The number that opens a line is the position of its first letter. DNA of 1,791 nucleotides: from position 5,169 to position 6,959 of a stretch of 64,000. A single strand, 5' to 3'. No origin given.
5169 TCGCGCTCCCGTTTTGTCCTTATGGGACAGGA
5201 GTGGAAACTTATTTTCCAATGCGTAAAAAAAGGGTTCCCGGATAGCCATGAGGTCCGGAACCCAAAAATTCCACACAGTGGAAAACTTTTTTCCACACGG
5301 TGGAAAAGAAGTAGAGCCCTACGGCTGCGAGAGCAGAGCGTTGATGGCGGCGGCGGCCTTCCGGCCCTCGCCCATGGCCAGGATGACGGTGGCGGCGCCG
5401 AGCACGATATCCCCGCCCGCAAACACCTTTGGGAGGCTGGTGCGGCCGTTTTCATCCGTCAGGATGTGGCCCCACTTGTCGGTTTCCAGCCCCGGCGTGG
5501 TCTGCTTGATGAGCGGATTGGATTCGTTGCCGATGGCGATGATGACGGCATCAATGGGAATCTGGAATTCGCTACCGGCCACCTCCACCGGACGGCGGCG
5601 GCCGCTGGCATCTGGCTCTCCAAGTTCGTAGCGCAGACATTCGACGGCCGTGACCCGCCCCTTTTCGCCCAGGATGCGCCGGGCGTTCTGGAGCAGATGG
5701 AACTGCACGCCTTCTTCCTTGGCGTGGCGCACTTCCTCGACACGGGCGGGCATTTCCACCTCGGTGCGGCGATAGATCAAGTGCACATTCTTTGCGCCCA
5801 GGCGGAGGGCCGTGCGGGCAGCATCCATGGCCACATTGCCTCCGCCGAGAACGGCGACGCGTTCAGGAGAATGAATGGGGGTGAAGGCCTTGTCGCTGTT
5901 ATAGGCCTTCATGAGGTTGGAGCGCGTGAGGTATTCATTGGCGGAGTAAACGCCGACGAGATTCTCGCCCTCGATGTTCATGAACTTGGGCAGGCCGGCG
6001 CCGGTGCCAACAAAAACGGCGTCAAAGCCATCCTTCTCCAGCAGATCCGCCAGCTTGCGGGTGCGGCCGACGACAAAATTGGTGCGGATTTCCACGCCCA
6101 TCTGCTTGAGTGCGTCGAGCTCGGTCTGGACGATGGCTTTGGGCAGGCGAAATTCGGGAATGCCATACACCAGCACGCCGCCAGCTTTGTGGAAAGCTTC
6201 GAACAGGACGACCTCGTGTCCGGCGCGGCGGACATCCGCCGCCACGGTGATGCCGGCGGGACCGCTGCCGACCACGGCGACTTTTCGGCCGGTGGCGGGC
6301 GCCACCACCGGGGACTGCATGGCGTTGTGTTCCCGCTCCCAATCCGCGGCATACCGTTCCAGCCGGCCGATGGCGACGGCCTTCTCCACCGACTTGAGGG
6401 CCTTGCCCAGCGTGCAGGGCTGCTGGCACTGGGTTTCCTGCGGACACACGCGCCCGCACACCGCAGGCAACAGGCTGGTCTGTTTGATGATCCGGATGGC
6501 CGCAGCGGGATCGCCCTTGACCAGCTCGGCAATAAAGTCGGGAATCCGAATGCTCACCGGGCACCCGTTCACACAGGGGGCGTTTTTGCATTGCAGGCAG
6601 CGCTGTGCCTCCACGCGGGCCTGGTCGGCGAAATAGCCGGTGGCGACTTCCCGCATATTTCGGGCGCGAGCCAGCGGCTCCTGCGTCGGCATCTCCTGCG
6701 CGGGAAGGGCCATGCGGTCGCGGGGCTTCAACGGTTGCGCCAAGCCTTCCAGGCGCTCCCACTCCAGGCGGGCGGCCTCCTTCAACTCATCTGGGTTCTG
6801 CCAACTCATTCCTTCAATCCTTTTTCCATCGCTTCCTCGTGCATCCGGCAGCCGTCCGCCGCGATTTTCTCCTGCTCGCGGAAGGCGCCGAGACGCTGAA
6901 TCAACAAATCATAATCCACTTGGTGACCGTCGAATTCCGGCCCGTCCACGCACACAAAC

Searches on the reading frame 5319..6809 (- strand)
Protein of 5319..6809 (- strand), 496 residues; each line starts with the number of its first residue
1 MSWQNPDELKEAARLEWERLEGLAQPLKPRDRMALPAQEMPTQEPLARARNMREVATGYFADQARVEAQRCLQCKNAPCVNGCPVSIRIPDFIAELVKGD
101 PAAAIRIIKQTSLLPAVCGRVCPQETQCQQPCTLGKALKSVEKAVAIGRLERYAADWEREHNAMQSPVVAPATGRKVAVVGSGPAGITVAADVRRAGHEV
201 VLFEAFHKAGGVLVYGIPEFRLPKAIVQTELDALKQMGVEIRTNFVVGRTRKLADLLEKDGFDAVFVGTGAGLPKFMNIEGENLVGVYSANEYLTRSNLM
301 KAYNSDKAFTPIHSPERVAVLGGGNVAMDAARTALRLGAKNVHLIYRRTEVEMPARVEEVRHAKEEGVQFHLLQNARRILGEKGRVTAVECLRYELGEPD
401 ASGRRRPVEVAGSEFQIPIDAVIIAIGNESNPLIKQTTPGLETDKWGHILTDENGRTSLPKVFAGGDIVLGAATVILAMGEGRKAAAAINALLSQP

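Call 63: find_related_loci(query=window:5319-6809:-, collection=genome_contigs, flank=10000)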
Query window:5319-6809:- (496 aa) in genome_contigs; peptide patterns used: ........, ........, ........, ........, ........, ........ (x = any residue, [..] = any of these).
600 stretches matched a pattern (row limit reached: there are more); 561 encode a relative of the query (tblastn E <= 1e-3); the best 80 are kept; 80 distinct loci.
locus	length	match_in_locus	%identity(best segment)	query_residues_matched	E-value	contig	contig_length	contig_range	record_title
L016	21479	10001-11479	84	1-493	0e+0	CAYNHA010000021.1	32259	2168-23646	MAG TPA_asm: uncultured Verrucomicrobiota bacterium isolate binchicken_co229_252 genome assembly, contig: k141_1849277,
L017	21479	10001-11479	82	1-493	0e+0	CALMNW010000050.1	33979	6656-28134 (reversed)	MAG TPA_asm: uncultured Verrucomicrobia bacterium isolate SRR8859111_bin.86_CONCOCT_v1.1_MAG genome assembly, contig: ER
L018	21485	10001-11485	83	1-495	0e+0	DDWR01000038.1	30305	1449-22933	MAG TPA_asm: Verrucomicrobia bacterium UBA2281 UBA2281_contig_5767, whole genome shotgun sequence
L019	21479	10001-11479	82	1-493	0e+0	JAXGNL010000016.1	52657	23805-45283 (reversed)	MAG: Kiritimatiellia bacterium isolate AnMBR.bin255 bin255_16, whole genome shotgun sequence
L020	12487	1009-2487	83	1-493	0e+0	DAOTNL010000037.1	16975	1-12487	MAG TPA_asm: Kiritimatiellia bacterium isolate AMR_MDS_2896 NODE_3370_length_16975_cov_5.424232, whole genome shotgun se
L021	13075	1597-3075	82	1-493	0e+0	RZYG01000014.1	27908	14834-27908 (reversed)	MAG: Spartobacteria bacterium isolate INTA.AUR.007 contig-100_575, whole genome shotgun sequence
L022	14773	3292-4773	82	1-494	0e+0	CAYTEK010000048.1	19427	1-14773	MAG TPA_asm: uncultured Verrucomicrobiota bacterium isolate SRP167436_co1_5 genome assembly, contig: NODE_4365_length_19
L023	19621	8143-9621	82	1-493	0e+0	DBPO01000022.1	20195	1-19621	MAG TPA_asm: Verrucomicrobia bacterium UBA1418 UBA1418_contig_17996, whole genome shotgun sequence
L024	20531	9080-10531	83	1-484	0e+0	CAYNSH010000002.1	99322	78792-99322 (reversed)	MAG TPA_asm: uncultured Verrucomicrobiota bacterium isolate SRP241326_co2_331 genome assembly, contig: NODE_348_length_9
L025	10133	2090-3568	80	1-493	0e+0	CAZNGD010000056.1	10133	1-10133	MAG TPA_asm: uncultured Verrucomicrobiota bacterium isolate binchicken_co45_351 genome assembly, contig: NODE_12390_leng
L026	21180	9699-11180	80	1-494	0e+0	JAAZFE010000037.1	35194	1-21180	MAG: Lentisphaerae bacterium isolate AS10tlH2TH_169 83926_AS10, whole genome shotgun sequence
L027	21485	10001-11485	78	1-495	0e+0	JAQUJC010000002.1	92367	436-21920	MAG: Kiritimatiellae bacterium isolate STCSWMC_75 NODE_342_length_92367_cov_7.004933_ST_CSWMC, whole genome shotgun sequ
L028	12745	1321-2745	78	21-495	0e+0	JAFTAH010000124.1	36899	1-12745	MAG: Kiritimatiellae bacterium isolate RGIG3636 Goat_Rumen.Co__c2244132, whole genome shotgun sequence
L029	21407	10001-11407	78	27-495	0e+0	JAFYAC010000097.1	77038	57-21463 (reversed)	MAG: Kiritimatiellae bacterium isolate RGIG6903 Sheep_Rumen-5__c4611, whole genome shotgun sequence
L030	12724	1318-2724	78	27-495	0e+0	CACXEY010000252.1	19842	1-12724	uncultured bacterium isolate RUG11196 genome assembly, contig: RUG11196_asm_252, whole genome shotgun sequence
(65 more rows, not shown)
